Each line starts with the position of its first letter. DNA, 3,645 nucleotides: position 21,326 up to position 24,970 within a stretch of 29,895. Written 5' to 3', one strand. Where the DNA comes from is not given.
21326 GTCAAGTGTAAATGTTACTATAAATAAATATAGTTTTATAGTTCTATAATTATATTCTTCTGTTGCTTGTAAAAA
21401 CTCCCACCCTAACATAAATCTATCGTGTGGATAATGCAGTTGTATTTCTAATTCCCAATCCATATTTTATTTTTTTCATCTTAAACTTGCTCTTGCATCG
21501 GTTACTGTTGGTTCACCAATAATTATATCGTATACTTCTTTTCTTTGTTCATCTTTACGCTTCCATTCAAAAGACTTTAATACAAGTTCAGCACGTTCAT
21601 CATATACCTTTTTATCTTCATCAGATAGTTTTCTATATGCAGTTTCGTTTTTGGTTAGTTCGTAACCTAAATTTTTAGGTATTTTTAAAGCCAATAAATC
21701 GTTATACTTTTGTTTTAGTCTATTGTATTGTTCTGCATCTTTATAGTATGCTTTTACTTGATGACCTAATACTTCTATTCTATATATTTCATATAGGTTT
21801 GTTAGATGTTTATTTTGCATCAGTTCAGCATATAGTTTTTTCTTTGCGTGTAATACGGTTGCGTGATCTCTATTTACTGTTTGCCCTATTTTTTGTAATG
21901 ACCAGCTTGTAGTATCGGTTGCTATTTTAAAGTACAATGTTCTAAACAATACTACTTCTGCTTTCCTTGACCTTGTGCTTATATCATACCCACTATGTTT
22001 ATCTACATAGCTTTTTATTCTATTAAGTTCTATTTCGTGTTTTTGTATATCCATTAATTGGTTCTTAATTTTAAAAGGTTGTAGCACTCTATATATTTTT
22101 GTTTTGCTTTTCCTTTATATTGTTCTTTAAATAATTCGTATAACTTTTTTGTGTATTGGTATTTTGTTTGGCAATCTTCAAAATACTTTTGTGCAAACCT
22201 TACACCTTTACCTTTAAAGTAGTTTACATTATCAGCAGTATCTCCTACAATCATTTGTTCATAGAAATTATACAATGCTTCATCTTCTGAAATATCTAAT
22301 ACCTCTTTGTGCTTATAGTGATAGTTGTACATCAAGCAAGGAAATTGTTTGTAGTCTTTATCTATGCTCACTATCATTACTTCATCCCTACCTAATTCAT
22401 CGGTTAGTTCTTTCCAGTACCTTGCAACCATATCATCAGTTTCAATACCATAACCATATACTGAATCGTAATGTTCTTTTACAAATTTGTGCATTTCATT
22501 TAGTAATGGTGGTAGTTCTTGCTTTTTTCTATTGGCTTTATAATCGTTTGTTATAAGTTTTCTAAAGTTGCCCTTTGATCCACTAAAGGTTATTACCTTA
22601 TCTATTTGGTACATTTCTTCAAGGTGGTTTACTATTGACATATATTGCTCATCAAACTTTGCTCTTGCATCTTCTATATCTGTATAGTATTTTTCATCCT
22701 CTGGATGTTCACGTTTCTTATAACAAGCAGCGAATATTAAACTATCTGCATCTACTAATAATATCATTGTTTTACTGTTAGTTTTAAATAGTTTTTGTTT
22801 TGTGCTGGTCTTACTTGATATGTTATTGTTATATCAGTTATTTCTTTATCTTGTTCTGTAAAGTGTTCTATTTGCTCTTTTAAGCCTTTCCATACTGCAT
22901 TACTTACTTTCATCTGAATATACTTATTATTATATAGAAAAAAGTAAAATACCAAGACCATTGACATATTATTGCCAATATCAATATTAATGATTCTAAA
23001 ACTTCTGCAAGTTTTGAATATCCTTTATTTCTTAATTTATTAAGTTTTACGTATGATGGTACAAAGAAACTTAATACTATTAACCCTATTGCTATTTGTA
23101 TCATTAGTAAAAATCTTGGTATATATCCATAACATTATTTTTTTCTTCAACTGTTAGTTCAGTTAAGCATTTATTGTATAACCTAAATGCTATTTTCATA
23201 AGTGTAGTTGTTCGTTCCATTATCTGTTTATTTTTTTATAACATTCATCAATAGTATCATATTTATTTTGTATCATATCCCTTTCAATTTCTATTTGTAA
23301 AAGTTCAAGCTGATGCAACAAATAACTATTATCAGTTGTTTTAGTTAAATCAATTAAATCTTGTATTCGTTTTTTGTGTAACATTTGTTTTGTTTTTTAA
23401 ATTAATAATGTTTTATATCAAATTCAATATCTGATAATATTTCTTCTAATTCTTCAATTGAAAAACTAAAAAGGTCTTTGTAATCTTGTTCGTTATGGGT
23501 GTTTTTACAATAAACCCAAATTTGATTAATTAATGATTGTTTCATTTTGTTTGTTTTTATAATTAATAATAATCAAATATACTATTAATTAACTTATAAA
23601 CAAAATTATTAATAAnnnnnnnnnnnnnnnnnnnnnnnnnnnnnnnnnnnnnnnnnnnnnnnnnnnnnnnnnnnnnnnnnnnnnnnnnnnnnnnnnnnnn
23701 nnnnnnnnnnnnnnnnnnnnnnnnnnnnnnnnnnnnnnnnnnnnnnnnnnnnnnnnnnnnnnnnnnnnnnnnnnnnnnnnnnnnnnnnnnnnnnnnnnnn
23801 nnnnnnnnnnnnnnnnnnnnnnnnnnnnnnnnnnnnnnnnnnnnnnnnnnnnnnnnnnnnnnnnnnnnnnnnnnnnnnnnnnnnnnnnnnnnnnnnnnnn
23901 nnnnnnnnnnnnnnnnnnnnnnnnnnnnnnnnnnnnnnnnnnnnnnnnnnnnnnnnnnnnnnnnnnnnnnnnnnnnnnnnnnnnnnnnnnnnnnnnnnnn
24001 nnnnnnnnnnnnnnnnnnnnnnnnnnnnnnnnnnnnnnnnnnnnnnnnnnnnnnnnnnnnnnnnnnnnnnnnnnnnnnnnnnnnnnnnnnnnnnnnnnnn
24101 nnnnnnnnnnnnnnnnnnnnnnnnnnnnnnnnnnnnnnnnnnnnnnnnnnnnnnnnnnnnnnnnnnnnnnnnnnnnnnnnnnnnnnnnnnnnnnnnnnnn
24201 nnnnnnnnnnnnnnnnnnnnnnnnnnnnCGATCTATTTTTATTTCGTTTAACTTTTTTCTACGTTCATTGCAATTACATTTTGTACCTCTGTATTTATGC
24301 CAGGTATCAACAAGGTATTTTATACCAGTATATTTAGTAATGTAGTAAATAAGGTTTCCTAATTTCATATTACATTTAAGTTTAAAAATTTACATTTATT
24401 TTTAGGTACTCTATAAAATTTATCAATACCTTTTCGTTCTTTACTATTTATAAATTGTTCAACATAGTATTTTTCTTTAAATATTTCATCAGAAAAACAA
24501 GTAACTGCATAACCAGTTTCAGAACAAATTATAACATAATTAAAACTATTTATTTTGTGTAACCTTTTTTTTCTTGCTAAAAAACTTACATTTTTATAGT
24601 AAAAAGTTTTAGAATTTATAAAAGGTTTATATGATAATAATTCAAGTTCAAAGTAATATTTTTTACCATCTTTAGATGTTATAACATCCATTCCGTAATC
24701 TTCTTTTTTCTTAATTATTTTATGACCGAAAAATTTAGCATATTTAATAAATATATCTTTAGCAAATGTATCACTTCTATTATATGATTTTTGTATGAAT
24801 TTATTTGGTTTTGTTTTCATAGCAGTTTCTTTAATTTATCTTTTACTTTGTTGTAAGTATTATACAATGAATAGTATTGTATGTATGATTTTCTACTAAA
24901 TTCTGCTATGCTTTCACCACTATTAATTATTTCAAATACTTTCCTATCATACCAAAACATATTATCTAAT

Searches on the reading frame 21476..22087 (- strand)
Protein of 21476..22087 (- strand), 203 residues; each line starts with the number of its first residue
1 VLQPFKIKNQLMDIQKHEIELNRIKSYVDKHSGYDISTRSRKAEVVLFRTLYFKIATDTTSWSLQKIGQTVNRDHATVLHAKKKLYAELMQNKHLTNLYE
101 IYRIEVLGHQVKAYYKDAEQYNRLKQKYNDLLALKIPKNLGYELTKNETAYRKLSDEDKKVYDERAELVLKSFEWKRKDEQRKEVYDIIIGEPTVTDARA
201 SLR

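Call 8: search_protein_families(library=phrogs, proteins=[window:21476-22087:-])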
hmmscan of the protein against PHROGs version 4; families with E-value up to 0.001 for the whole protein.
window:21476-22087:- (203 aa): 1 family
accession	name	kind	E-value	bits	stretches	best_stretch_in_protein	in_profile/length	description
phrog_34542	-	unknown function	0.00013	23.2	0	16-103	4-91/153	-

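Call 9: search_protein_families(library=pfam, max_evalue=0.01, proteins=[window:21476-22087:-])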
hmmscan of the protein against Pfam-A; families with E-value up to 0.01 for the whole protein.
window:21476-22087:- (203 aa): 1 family
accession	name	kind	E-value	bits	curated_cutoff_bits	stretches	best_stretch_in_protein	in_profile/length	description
PF08299.17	Bac_DnaA_C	-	1.3e-10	41.6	31.5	1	35-84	18-68/69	Bacterial dnaA protein helix-turn-helix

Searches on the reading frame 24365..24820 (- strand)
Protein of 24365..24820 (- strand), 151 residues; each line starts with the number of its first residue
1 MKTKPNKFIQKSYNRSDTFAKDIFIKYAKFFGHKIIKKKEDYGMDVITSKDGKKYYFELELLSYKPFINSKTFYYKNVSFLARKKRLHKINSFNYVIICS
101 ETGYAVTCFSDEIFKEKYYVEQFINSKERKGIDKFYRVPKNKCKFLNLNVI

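Call 9: search_protein_families(library=pfam, max_evalue=0.01, proteins=[window:24365-24820:-])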
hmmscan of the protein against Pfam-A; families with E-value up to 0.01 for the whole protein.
window:24365-24820:- (151 aa): 0 families

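Call 10: search_protein_families(library=phrogs, max_evalue=0.01, proteins=[window:24365-24820:-])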
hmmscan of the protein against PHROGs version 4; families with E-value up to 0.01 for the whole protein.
window:24365-24820:- (151 aa): 1 family
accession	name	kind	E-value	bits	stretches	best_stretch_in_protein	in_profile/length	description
phrog_34660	-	unknown function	0.0057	17.6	0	102-123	12-33/66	-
